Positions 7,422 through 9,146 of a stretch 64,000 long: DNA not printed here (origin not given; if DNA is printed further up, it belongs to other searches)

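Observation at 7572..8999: Stand-alone ClpB-D2-type AAA+ ATPase fused to a C-terminal receiver domain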

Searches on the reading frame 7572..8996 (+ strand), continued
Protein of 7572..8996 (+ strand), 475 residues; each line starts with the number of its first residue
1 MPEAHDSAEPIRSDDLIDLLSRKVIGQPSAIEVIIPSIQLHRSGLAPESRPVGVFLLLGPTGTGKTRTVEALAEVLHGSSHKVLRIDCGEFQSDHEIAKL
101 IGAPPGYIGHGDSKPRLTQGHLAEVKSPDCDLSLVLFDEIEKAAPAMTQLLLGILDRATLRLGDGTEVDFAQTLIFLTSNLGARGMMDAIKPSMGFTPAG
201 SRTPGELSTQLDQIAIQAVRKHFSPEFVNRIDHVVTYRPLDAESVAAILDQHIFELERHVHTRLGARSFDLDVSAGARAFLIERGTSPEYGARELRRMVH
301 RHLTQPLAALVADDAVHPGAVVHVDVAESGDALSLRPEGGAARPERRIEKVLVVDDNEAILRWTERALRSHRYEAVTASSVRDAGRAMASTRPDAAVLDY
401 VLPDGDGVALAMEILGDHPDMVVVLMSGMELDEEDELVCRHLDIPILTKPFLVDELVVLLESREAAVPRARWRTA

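Call 35: search_dna_similar(query=window:7572-8996:+, collection=phages, mode=protein, max_rows=25)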
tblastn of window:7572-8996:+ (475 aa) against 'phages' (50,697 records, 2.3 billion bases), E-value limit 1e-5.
Records with a match: 187; places in all: 189; records where one place covers at least 80% of the query: 0.
Best place of each record, by identity: <60% 187.
By first word of the organism name: Bacteriophage 45; Escherichia 33; Listeria 19; Klebsiella 11; Pseudomonas 11; Salmonella 10; Staphylococcus 8; Erwinia 8; Vibrio 7; Acinetobacter 6; and 11 more.
By host as written in the record: - 69; Listeria monocytogenes 19; Escherichia coli 10; Staphylococcus aureus 7; Klebsiella pneumoniae 5; Pseudomonas aeruginosa PAO1 5; Salmonella enterica subsp. enterica serovar Typhimurium 4; Enterococcus faecalis 3; and 46 more.
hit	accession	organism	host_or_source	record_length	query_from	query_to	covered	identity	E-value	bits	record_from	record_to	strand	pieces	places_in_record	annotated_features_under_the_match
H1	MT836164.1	Bacteriophage sp.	human fecal samples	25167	12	330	67%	38.6%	2e-47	181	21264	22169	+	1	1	record has no annotation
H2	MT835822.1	Bacteriophage sp.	human fecal samples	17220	19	335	67%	38.2%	2e-52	196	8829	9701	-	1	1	record has no annotation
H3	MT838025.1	Bacteriophage sp.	human fecal samples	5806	6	330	68%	35.1%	5e-47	180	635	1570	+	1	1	record has no annotation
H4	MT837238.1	Bacteriophage sp.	human fecal samples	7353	7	337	70%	34.4%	2e-53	199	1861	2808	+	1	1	record has no annotation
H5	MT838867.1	Bacteriophage sp.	human fecal samples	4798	16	335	67%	35.4%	2e-54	201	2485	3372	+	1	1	record has no annotation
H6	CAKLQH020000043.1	Acinetobacter phage MD-2021a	not known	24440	20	338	67%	35.5%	4e-46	177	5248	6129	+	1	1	clpA: ATP-dependent Clp protease ATP-binding subunit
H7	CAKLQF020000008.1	Acinetobacter phage MD-2021a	not known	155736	20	338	67%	35.5%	4e-46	177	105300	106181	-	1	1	clpA: ATP-dependent Clp protease ATP-binding subunit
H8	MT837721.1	Bacteriophage sp.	human fecal samples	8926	8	337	69%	33.8%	7e-51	191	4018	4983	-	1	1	record has no annotation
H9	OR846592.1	Enterococcus phage Efs 1-1-1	Enterococcus faecalis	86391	16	329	66%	35.4%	1e-51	194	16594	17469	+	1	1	record has no annotation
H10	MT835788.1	Bacteriophage sp.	human fecal samples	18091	8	308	63%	36.9%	1e-47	182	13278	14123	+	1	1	record has no annotation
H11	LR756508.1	uncultured phage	metagenomic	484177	20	324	64%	36.4%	3e-52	196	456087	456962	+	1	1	record has no annotation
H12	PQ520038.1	Enterococcus phage IME_EF3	-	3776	16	329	66%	35.1%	1e-51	193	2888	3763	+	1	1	record has no annotation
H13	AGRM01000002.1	Salmonella enterica subsp. houtenae str. ATCC BAA-1581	Homo sapiens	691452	20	325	64%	36.0%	6e-53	197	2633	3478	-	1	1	ATP-dependent chaperone protein ClpB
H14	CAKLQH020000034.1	Acinetobacter phage MD-2021a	not known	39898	18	308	61%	37.9%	6e-47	180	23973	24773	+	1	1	clpB: protein disaggregation chaperone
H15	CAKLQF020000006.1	Acinetobacter phage MD-2021a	not known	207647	18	308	61%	37.9%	6e-47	180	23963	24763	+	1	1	clpB: protein disaggregation chaperone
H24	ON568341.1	Escherichia phage UE-S1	Escherichia coli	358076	9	352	72%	31.4%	7e-42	165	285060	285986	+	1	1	putative ATP-dependent Clp protease ATP-binding subunit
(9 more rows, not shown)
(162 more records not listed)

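Call 38: fold_search(model_id=the predicted structure, library=pdb)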
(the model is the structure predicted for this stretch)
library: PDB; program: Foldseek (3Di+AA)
matches with E <= 10: 1910; with E <= 0.001: 1224
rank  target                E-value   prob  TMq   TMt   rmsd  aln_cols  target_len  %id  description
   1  4fd2_A                6.3e-30  1.00  0.57  0.85   4.4       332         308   34  Crystal structure of the C-terminal domain of ClpB (released 2012-07-18)
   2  4lj8                  7.6e-30  1.00  0.54  0.77   3.9       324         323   34  ClpB NBD2 R621Q from T. thermophilus in complex with ADP (released 2014-02-12)
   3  4lj9                  1.5e-29  1.00  0.56  0.78   3.4       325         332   34  ClpB NBD2 R621Q from T. thermophilus in complex with AMPPCP (released 2014-02-12)
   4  4lj6                  1.8e-29  1.00  0.55  0.79   3.3       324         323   34  ClpB NBD2 from T. thermophilus in complex with AMPPCP (released 2014-02-12)
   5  9rai_c                4.0e-29  1.00  0.57  0.36   3.6       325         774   32  Structure of the S.aureus MecA/ClpC/ClpP degradation system (released 2025-09-10)
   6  4lj7_A                4.6e-29  1.00  0.58  0.88   2.8       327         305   34  ClpB NBD2 K601Q from T. thermophilus in complex with MANT-dADP (released 2014-02-12)
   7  9a66_A                4.6e-29  1.00  0.58  0.35   3.4       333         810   29  Integrative model of CLPC-CLPP by crosslinking MS and deep learning (released 2024-09-18)
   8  6oax_E                5.1e-29  1.00  0.57  0.47   4.3       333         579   32  Structure of the hyperactive ClpB mutant K476C, bound to casein, pre-state (released 2019-06-12)
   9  4fcw_C                5.1e-29  1.00  0.56  0.84   4.1       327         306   33  Crystal structure of the C-terminal domain of ClpB (released 2012-07-18)
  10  4lj7_B                1.1e-28  1.00  0.55  0.83   4.1       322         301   35  ClpB NBD2 K601Q from T. thermophilus in complex with MANT-dADP (released 2014-02-12)
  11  9if4_D                1.2e-28  1.00  0.57  0.47   3.8       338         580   32  Structure of the Mycobacterium Tuberculosis ClpC1P1P2 complex bound to the activator Bz-Leu-Leu (released 2025-08-27)
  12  9if4_E                1.3e-28  1.00  0.57  0.48   3.8       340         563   32  Structure of the Mycobacterium Tuberculosis ClpC1P1P2 complex bound to the activator Bz-Leu-Leu (released 2025-08-27)
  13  4lj5                  2.2e-28  1.00  0.55  0.79   3.7       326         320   34  ClpB NBD2 from T. thermophilus in complex with ADP (released 2014-02-12)
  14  9jvp_C                2.7e-28  1.00  0.58  0.47   3.9       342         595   33  CryoEM structure of M. tuberculosis ClpC1P1P2 complex bound to bortezomib, conformation 3 (released 2025-03-19)
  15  4lja                  2.7e-28  1.00  0.54  0.77   4.0       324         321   34  ClpB NBD2 R621Q from T. thermophilus in complex with AMPPCP and guanidinium chloride (released 2014-02-12)
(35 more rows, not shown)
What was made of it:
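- On Clp/Hsp100 class-I D2 AAA+ module: The fold matches ClpB NBD2 and ClpC D2 (call 38).
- Closest known: D2 ring of ClpC / ClpC1 and ClpA. Same: Same D2 fold (call 38).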

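Call 40: find_encoding_contigs(protein=P0137, flank=8000, max_places=2)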
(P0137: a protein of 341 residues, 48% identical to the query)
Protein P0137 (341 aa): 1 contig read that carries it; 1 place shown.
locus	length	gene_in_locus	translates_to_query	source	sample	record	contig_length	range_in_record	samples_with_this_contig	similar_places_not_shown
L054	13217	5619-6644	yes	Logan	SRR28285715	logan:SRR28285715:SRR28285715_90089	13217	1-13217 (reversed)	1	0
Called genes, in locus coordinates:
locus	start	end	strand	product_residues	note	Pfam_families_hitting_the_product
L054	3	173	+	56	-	?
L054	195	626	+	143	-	-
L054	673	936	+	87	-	-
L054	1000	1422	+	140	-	PF00583:Acetyltransf_1, PF13508:Acetyltransf_7 (weak)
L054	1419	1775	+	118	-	PF27050:Phage_P22_Y8K6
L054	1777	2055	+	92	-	PF01258:zf-dskA_traR (weak)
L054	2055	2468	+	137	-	-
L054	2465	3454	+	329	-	-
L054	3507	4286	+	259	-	-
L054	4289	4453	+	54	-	-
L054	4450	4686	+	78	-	-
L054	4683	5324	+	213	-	-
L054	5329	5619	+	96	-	-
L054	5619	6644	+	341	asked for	PF00004:AAA (weak), PF07724:AAA_2, PF07728:AAA_5, PF10431:ClpB_D2-small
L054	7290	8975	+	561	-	PF00270:DEAD, PF04851:ResIII, PF00271:Helicase_C (weak)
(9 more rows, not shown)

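Call 41: find_encoding_contigs(protein=P0131, flank=8000, max_places=2)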
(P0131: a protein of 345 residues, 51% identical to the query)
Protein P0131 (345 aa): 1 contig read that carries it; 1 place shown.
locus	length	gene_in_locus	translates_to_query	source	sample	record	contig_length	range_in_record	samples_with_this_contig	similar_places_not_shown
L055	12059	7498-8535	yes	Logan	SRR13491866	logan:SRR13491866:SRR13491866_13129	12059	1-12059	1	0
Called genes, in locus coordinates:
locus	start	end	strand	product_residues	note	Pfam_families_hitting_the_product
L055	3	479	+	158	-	?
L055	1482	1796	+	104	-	-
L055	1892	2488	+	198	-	PF23802:DUF7178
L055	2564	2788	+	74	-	-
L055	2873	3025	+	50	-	-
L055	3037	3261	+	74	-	-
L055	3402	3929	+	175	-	-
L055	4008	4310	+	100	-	-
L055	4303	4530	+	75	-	-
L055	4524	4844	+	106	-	-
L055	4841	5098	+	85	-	-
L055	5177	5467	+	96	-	-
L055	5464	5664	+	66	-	-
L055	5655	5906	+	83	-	-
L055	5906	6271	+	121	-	-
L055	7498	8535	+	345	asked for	PF13191:AAA_16 (weak), PF00004:AAA, PF00158:Sigma54_activat, PF07724:AAA_2, PF07728:AAA_5, PF13401:AAA_22 (weak), PF10431:ClpB_D2-small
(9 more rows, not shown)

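Call 43: find_related_loci(query=A1, collection=metagenome_contigs, flank=7000)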
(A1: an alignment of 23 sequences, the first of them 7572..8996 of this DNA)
Query A1 (475 aa) in metagenome_contigs; peptide patterns used: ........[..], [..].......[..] (x = any residue, [..] = any of these).
600 stretches matched a pattern (row limit reached: there are more); 443 encode a relative of the query (tblastn E <= 1e-3); the best 80 are kept; 80 distinct loci.
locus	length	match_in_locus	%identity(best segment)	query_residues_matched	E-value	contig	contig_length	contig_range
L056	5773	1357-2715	60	10-462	0e+0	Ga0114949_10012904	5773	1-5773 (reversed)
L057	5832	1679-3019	58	6-452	0e+0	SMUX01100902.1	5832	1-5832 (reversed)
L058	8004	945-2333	59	3-462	3e-177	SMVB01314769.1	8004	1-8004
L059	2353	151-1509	59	10-462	0e+0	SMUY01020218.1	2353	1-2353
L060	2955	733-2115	58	8-463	0e+0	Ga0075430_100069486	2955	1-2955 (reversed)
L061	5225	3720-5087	56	3-463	4e-173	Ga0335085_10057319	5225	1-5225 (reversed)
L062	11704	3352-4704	56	13-463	2e-168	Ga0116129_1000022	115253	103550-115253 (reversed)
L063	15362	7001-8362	56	7-462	3e-168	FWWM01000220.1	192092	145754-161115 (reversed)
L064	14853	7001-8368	56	6-463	4e-168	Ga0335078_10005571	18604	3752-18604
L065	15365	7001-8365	56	7-463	2e-167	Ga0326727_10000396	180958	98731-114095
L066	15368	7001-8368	57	6-463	4e-167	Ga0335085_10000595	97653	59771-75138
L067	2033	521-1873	56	13-463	4e-180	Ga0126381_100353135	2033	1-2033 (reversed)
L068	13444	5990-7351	55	10-463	2e-166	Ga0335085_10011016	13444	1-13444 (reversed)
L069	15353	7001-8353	57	13-463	2e-166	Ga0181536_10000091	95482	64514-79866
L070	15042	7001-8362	56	10-463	4e-166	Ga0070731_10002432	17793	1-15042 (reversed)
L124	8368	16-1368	54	13-463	9e-160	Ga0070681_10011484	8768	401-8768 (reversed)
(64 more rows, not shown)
